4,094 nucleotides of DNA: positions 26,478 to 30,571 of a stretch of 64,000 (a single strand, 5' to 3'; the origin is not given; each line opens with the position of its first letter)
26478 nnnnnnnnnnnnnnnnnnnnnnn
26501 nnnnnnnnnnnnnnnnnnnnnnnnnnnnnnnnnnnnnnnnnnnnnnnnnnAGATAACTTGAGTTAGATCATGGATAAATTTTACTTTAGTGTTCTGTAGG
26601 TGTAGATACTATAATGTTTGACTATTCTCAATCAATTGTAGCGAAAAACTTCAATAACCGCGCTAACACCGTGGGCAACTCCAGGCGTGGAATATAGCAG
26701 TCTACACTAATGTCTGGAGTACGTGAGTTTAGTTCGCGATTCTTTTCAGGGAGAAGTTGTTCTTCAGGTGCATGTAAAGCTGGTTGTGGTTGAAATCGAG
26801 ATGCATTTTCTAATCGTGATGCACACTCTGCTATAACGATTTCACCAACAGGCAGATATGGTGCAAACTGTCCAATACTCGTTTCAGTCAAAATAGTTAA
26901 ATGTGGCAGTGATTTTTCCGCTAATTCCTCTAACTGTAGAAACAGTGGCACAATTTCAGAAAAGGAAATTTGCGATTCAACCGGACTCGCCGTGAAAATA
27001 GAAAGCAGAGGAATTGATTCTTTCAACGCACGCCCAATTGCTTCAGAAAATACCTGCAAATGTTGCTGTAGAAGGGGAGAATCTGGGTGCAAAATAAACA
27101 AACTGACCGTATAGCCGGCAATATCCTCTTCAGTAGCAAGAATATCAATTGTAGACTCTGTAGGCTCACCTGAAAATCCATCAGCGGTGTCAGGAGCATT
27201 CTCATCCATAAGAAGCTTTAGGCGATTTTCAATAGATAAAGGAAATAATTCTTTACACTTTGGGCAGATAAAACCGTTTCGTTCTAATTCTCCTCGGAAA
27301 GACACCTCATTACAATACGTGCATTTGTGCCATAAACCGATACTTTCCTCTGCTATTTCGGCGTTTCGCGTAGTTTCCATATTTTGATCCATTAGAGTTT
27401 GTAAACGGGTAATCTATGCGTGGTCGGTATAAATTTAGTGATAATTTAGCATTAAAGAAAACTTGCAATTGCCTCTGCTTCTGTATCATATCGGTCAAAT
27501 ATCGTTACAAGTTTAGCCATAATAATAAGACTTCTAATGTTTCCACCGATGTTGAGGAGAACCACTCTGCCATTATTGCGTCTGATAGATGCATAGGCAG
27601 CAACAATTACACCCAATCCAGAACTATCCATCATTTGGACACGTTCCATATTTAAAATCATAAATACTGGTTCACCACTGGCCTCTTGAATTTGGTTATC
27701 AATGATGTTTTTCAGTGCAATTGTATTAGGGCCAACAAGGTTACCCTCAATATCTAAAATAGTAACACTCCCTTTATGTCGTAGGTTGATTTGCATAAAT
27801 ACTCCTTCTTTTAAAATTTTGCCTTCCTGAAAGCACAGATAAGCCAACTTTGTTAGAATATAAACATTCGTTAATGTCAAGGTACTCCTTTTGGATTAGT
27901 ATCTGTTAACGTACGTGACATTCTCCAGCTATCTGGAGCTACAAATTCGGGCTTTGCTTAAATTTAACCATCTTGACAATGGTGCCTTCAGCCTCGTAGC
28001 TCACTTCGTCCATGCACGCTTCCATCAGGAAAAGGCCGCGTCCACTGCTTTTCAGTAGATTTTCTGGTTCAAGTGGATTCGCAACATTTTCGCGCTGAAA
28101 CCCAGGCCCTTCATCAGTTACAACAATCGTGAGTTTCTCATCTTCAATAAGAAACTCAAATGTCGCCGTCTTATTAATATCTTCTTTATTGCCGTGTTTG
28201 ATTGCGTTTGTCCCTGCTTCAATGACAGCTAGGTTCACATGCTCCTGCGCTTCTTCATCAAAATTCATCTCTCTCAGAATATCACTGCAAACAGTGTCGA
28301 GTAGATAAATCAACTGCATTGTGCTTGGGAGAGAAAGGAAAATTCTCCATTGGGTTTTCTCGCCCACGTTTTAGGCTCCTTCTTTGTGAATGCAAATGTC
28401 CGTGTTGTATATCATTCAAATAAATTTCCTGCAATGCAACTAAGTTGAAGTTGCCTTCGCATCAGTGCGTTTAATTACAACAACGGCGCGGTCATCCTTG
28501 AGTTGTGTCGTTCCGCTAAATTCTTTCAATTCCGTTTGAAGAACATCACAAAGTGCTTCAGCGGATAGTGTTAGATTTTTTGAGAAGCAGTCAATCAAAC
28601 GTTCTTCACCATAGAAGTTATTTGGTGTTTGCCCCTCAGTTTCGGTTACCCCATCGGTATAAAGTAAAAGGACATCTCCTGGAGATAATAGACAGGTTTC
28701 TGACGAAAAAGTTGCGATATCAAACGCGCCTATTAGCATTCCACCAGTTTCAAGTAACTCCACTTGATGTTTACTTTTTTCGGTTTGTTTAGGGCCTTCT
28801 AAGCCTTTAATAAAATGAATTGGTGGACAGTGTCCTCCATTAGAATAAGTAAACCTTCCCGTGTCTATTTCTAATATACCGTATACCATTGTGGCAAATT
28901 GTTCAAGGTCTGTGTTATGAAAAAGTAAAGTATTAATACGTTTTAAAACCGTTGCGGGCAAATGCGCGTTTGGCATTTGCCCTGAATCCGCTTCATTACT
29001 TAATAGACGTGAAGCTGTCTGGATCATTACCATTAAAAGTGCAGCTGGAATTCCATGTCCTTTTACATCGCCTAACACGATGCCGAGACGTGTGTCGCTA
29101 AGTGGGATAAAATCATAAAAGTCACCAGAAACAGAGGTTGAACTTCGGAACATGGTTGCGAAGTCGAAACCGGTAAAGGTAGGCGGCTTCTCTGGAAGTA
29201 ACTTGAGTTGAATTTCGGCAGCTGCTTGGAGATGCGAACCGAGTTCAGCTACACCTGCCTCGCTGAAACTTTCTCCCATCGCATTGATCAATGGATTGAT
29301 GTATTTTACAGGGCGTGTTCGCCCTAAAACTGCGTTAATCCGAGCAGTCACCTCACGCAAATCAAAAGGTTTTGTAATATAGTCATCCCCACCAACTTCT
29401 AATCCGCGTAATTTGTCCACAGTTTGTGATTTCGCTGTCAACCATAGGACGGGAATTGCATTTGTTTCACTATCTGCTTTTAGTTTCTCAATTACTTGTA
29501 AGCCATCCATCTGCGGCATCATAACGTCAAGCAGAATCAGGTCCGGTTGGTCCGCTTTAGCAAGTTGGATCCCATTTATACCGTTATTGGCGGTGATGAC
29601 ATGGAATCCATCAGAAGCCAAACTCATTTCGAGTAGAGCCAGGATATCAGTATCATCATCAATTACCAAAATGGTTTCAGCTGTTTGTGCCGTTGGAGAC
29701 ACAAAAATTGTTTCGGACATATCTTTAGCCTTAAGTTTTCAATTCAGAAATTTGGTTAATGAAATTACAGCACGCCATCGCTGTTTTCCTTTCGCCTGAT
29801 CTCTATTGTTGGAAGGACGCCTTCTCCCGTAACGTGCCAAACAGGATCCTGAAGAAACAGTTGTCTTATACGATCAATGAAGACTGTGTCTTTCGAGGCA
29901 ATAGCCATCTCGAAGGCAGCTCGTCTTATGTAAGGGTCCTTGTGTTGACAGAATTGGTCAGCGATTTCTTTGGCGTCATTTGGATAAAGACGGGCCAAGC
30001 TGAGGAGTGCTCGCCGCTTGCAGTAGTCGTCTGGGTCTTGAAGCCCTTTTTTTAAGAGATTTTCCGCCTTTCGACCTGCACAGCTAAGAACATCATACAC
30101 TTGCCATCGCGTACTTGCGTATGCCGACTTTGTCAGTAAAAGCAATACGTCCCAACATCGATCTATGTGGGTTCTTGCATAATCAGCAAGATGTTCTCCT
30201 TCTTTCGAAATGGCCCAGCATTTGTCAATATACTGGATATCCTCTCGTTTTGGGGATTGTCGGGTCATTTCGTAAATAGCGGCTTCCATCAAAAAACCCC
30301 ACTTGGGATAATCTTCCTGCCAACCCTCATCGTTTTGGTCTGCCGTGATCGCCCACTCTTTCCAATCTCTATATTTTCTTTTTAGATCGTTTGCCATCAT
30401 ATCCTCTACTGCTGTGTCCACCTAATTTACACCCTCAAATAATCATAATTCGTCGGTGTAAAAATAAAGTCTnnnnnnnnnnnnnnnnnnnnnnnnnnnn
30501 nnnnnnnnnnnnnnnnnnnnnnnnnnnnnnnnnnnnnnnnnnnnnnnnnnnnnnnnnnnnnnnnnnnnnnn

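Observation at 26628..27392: Full-length AccD homologue whose catalytic glycine motifs are all replaced (candidate pseudoenzyme)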

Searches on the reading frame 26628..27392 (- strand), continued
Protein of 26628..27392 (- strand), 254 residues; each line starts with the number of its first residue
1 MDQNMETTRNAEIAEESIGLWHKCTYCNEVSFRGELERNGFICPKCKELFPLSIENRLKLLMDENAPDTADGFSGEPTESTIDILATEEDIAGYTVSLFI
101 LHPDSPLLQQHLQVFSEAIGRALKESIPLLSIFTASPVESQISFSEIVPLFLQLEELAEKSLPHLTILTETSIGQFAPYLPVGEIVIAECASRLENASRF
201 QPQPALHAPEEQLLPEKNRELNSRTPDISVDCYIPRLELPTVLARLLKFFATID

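Call 74: find_related_loci(query=A3, collection=metagenome_contigs, flank=8000)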
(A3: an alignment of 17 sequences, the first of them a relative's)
Query A3 (296 aa) in metagenome_contigs; peptide patterns used: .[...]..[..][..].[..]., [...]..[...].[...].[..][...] (x = any residue, [..] = any of these).
600 stretches matched a pattern (row limit reached: there are more); 545 encode a relative of the query (tblastn E <= 1e-3); the best 80 are kept; 80 distinct loci.
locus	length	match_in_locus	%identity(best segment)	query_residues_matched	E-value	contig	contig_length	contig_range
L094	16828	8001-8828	39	1-292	1e-55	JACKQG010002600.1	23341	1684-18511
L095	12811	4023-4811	32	15-295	3e-37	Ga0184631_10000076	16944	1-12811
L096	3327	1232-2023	30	14-295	5e-36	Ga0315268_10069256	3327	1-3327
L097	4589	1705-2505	32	13-294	1e-35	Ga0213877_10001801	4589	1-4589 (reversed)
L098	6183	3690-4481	31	14-295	1e-35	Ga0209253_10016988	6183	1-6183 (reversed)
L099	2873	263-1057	33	13-292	2e-35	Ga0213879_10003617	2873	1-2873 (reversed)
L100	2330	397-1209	31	5-293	3e-35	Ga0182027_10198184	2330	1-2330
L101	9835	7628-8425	34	13-293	5e-35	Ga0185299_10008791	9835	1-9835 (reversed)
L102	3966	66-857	30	14-295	6e-35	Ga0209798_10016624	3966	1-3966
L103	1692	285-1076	30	14-295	2e-35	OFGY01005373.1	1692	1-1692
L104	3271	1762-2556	33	16-294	1e-34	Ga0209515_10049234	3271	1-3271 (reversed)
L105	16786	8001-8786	31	16-295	9e-35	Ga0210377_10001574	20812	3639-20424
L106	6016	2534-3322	30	14-294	3e-34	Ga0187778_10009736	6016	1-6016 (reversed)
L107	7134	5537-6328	29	14-295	3e-34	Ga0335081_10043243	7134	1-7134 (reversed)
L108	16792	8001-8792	31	15-293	3e-34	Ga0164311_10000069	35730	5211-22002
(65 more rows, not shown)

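Call 79: search_protein_families(library=pfam, proteins=[L049:319-1881:+, L049:2017-2355:+, L049:2738-3181:+, L049:3214-4860:+, L049:5195-6766:+], max_evalue=0.001)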
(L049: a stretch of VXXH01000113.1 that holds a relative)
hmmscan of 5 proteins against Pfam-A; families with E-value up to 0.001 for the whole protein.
L049:319-1881:+ (520 aa): 2 families
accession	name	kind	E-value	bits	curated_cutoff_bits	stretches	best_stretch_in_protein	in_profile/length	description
PF10150.14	RNase_E_G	-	6.2e-104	347.6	25.5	1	152-422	1-270/270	Ribonuclease E/G family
PF20833.2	RNase_E_G_Thio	-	2.2e-11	44.2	26.8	1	434-515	2-83/86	RNase E/G, Thioredoxin-like domain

L049:2017-2355:+ (112 aa): 1 family
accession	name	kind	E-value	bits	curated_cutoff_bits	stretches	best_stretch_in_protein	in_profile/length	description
PF00829.26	Ribosomal_L21p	-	8.9e-36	122.6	27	1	1-102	1-99/99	Ribosomal prokaryotic L21 protein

L049:2738-3181:+ (147 aa): 1 family
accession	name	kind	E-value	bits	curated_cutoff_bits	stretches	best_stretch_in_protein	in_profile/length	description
PF14346.11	DUF4398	-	3.5e-10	40.6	27.9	1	40-113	2-75/78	Domain of unknown function (DUF4398)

L049:3214-4860:+ (548 aa): 2 families
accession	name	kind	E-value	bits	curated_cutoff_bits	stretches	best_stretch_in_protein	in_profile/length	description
PF00691.25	OmpA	-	2.2e-17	63.6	27.2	1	443-539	2-97/98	OmpA family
PF14346.11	DUF4398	-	4.5e-08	33.9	27.9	2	255-329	3-77/78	Domain of unknown function (DUF4398)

L049:5195-6766:+ (523 aa): 6 families
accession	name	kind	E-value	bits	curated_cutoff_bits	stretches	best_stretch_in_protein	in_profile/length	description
PF00958.27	GMP_synt_C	-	6.5e-46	154.8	27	1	432-522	2-92/92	GMP synthase C terminal domain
PF00117.34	GATase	-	9e-45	153.1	22.8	1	16-198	1-188/190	Glutamine amidotransferase class-I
PF07722.19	Peptidase_C26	-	6.2e-07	29.8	20.5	1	81-182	102-219/219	Peptidase C26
PF02540.23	NAD_synthase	-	8.5e-07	28.8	21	0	223-287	15-80/242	NAD synthase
PF01171.26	ATP_bind_3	-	6e-05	23.3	27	1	229-284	2-62/182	PP-loop family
PF03054.22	tRNA_Me_trans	-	0.0002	21.5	20.6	1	228-294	2-78/202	tRNA methyl transferase HUP domain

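Call 85: list_cluster_members(proteins=[P0207, P0140, P0160, P0246, P0184, P0124, P0132, P0171, P0180, P0131])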
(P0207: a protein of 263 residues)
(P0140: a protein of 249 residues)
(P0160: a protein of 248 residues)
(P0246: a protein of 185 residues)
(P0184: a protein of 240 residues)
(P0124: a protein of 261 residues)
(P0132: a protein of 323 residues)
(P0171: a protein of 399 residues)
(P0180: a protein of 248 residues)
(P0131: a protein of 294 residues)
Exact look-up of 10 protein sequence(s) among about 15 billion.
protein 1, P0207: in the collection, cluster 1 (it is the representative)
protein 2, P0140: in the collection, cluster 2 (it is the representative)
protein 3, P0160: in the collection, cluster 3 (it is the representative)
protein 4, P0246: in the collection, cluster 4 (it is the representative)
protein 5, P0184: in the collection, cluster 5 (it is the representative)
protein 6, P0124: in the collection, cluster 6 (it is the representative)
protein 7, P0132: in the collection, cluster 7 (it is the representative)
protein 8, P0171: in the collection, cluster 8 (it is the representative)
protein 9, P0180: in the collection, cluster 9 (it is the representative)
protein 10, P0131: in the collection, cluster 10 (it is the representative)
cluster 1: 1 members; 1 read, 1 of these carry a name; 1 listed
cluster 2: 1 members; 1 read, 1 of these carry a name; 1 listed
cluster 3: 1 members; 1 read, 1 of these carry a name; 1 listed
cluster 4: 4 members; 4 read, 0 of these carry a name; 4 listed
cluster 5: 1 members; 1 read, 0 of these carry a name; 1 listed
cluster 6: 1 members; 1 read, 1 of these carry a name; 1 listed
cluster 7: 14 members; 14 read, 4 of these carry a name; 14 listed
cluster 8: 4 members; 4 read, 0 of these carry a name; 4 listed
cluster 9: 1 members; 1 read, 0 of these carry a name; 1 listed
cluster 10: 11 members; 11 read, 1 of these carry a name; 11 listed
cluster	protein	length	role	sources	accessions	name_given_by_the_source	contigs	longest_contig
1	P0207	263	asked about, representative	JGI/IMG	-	acetyl-CoA carboxylase carboxyl transferase subunit beta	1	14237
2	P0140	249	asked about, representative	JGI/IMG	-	acetyl-CoA carboxylase carboxyl transferase subunit beta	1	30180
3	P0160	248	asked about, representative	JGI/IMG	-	acetyl-CoA carboxylase carboxyl transferase subunit beta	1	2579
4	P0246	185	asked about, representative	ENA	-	-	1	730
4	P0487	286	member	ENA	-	-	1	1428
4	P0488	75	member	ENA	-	-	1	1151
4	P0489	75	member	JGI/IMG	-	-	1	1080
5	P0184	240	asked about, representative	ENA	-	-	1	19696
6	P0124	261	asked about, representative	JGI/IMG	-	acetyl-CoA carboxylase carboxyl transferase subunit beta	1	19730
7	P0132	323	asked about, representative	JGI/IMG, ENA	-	-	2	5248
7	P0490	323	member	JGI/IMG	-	acetyl-CoA carboxylase carboxyl transferase subunit beta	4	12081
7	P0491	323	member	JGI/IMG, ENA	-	acetyl-CoA carboxylase carboxyl transferase subunit beta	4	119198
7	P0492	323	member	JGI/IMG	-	acetyl-CoA carboxylase carboxyl transferase subunit beta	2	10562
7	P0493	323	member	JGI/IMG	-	acetyl-CoA carboxylase carboxyl transferase subunit beta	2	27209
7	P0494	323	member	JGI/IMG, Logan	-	-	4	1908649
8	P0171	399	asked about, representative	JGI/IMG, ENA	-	-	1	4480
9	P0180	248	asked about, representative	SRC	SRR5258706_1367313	-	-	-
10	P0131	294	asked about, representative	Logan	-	-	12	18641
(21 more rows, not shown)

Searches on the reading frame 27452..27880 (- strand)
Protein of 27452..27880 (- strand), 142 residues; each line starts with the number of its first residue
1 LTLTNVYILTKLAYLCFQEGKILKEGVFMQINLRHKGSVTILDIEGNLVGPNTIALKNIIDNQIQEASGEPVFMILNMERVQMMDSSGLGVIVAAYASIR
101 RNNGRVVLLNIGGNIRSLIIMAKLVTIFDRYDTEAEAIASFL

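Call 3: search_protein_families(library=pfam, proteins=[window:27452-27880:-], max_evalue=0.1)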
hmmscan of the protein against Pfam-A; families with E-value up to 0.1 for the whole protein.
window:27452-27880:- (142 aa): 2 families
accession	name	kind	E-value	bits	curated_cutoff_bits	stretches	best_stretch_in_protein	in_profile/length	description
PF01740.26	STAS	-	2.3e-17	63.1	22.6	1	30-137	1-106/106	STAS domain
PF13466.11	STAS_2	-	0.00018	22.1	29.2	1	76-121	31-76/80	STAS domain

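Call 4: search_protein_families(library=ncbifam, proteins=[window:27452-27880:-], max_evalue=0.1)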
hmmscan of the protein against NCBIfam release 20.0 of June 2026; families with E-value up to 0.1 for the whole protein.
window:27452-27880:- (142 aa): 6 families
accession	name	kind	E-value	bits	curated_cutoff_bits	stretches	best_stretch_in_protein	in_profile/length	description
TIGR00377.1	ant_ant_sig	superfamily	1.9e-17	63.1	53.45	1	29-134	3-106/108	anti-sigma factor antagonist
TIGR02886.1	spore_II_AA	equivalog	1.5e-16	60.3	114.75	1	32-138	2-106/106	anti-sigma F factor antagonist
TIGR00815.1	sulP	subfamily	0.003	16.1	380.45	1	34-128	452-553/565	sulfate permease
NF033618.0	mlaB_1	equivalog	0.0046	17.4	90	1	74-124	38-88/94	lipid asymmetry maintenance protein MlaB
NF047705.1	slr1659_superfam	superfamily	0.023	15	100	1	40-104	17-81/111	slr1659 superfamily regulator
NF008660.1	PRK11660.1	equivalog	0.024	13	614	1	35-127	461-548/572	C4-dicarboxylic acid transporter DauA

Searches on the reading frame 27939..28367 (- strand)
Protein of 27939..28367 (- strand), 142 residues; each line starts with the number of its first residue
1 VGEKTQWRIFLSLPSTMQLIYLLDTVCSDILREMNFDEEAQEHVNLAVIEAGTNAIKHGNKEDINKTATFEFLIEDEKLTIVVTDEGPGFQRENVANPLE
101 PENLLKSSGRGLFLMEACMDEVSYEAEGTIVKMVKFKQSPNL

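Call 3: search_protein_families(library=pfam, proteins=[window:27939-28367:-], max_evalue=0.1)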
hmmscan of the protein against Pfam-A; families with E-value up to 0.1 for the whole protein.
window:27939-28367:- (142 aa): 2 families
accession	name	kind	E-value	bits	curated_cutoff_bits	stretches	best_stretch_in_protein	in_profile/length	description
PF13581.12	HATPase_c_2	-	3.7e-27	95.3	27.4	1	24-135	12-127/127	Histidine kinase-like ATPase domain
PF02518.31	HATPase_c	-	6.1e-07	30.3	26.4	1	41-131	3-103/111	Histidine kinase-, DNA gyrase B-, and HSP90-like ATPase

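Call 4: search_protein_families(library=ncbifam, proteins=[window:27939-28367:-], max_evalue=0.1)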
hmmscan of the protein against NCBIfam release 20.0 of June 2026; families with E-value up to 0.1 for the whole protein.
window:27939-28367:- (142 aa): 11 families
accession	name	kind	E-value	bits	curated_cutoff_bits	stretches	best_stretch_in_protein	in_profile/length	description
NF003144.0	PRK04069.1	equivalog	7.7e-22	77.4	145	1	8-138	7-144/161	anti-sigma B factor RsbW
TIGR01924.1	rsbW_low_gc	equivalog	5e-20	71.5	155.05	1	8-138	7-144/159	anti-sigma B factor RsbW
TIGR01925.2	spIIAB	equivalog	1.7e-14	53.9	135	1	24-135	18-134/137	anti-sigma F factor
NF041045.1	RsbA_anti_sig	subfamily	2.9e-07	30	210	1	29-133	200-300/303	anti-sigma factor RsbA family regulatory protein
NF008184.0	PRK10935.1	equivalog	0.00021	20.1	553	1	34-93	462-518/565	nitrate/nitrite two-component system sensor histidine kinase NarQ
NF008298.1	PRK11086.1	subfamily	0.0039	15.7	520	1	48-117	431-498/529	DcuS/MalK family sensor histidine kinase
NF008468.0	PRK11360.1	equivalog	0.0039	15.6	646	1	24-114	490-576/616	two-component system sensor histidine kinase AtoS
NF051872.1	HisKinPhyk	equivalog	0.017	13.7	750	1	44-96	450-501/537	sensor histidine kinase PhyK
NF008649.0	PRK11644.1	equivalog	0.032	13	408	1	49-96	418-461/499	signal transduction histidine-protein kinase/phosphatase UhpB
NF040750.1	tetrathio_HK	equivalog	0.033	12.7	750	1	66-115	474-523/555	tetrathionate respiration histidine kinase TtrS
NF011439.0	PRK14868.1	equivalog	0.044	11.9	1310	1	34-96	38-99/795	DNA topoisomerase VI subunit B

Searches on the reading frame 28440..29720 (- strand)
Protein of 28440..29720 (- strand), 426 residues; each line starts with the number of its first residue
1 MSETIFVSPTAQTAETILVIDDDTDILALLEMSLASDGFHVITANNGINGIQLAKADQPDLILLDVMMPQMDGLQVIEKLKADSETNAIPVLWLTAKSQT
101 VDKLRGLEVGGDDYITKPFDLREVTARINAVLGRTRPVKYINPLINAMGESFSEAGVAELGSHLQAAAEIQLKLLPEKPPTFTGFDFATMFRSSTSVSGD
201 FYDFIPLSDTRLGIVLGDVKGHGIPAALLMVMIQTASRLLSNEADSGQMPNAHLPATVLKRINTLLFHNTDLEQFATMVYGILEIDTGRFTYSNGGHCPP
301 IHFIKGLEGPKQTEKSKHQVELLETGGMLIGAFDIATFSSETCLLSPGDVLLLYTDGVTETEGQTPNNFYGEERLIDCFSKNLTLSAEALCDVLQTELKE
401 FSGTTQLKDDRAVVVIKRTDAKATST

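Call 3: search_protein_families(library=pfam, proteins=[window:28440-29720:-], max_evalue=0.1)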
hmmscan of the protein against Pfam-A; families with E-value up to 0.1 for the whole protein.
window:28440-29720:- (426 aa): 2 families
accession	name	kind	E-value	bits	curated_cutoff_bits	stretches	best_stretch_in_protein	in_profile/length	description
PF07228.17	SpoIIE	-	3.4e-47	161.3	25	1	209-418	2-191/192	Stage II sporulation protein E (SpoIIE)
PF00072.30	Response_reg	-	1.3e-27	96.6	30.2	1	17-128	1-110/111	Response regulator receiver domain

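Call 4: search_protein_families(library=ncbifam, proteins=[window:28440-29720:-], max_evalue=0.1)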
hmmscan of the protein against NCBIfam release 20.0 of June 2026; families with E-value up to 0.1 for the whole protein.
window:28440-29720:- (426 aa): 103 families (the best 25 are shown)
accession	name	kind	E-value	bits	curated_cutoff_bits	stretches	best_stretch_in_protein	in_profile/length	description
NF045505.1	RR_RssB_Pseudo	equivalog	1.3e-48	166.1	700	1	13-363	4-343/394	two-component system response regulator RssB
TIGR02154.1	PhoB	equivalog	3.7e-37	127.8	296.2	1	14-139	2-127/226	phosphate regulon transcriptional regulator PhoB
NF053854.1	RespRegPhoBBctds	equivalog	4.2e-36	124.4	270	1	17-136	1-119/225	two-component system response regulator PhoB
NF007135.0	PRK09581.1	equivalog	2.1e-34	119.1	474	1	16-131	4-119/457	PleD family two-component system response regulator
NF045944.1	ResRegRpaBCyano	equivalog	2.6e-34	118.6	330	1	18-139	1-119/229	response regulator transcription factor RpaB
NF040689.1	MtrAB_MtrA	equivalog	2.2e-33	115.5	300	1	17-136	1-117/219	MtrAB system response regulator MtrA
NF040534.1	resp_reg_YycF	equivalog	3.1e-32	111.7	340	1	16-136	2-119/231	response regulator YycF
NF007005.1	PRK09468.1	equivalog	6.1e-32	110.9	331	1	13-137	2-124/237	osmolarity response regulator transcription factor OmpR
NF041733.1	resp_reg_CseB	equivalog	4.1e-31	108.1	350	1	16-137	2-120/228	two-component system response regulator CseB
NF008296.0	PRK11083.1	equivalog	1.2e-30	106.6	273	1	14-146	3-132/228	two-component system response regulator CreB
TIGR01387.1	cztR_silR_copR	subfamily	1.9e-30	106.1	279.2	1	17-137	1-119/218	heavy metal response regulator transcription factor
NF033117.2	vanR_ACDEGLN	exception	8.6e-30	104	350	1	17-144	1-123/226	VanR-ABDEGLN family response regulator transcription factor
NF033120.0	vanR_FM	exception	1.2e-29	103.6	460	1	16-135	5-121/231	vancomycin resistance response regulator transcription factor, VanR-F/VanR-M family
NF012227.0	AdeR_RR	equivalog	2.3e-29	102.6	340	1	14-136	11-130/239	efflux system response regulator transcription factor AdeR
NF012023.0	PRK15479.1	equivalog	1.5e-28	99.9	337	1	17-136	3-120/224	transcriptional regulator TctD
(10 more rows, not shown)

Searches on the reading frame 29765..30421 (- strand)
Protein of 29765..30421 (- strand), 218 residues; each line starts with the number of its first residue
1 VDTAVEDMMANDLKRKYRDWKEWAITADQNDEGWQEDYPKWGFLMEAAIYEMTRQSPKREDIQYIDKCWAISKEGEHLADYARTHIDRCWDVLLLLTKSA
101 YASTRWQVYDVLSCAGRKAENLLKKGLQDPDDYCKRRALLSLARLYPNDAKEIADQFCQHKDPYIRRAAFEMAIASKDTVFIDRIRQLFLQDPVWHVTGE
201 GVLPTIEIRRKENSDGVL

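Call 3: search_protein_families(library=pfam, proteins=[window:29765-30421:-], max_evalue=0.1)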
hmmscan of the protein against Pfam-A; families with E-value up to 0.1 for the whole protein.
window:29765-30421:- (218 aa): 4 families
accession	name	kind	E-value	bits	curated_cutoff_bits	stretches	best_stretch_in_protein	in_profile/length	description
PF13646.12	HEAT_2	-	5.5e-08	33.4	27.7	1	122-197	3-79/88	HEAT repeats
PF02985.28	HEAT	-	0.0012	19.4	23.5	0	122-147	4-29/31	HEAT repeat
PF12717.13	Cnd1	-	0.0095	16.4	26.4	1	122-158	25-61/162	non-SMC mitotic condensation complex subunit 1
PF01602.26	Adaptin_N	-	0.022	13.8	37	1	119-156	115-152/524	Adaptin N terminal region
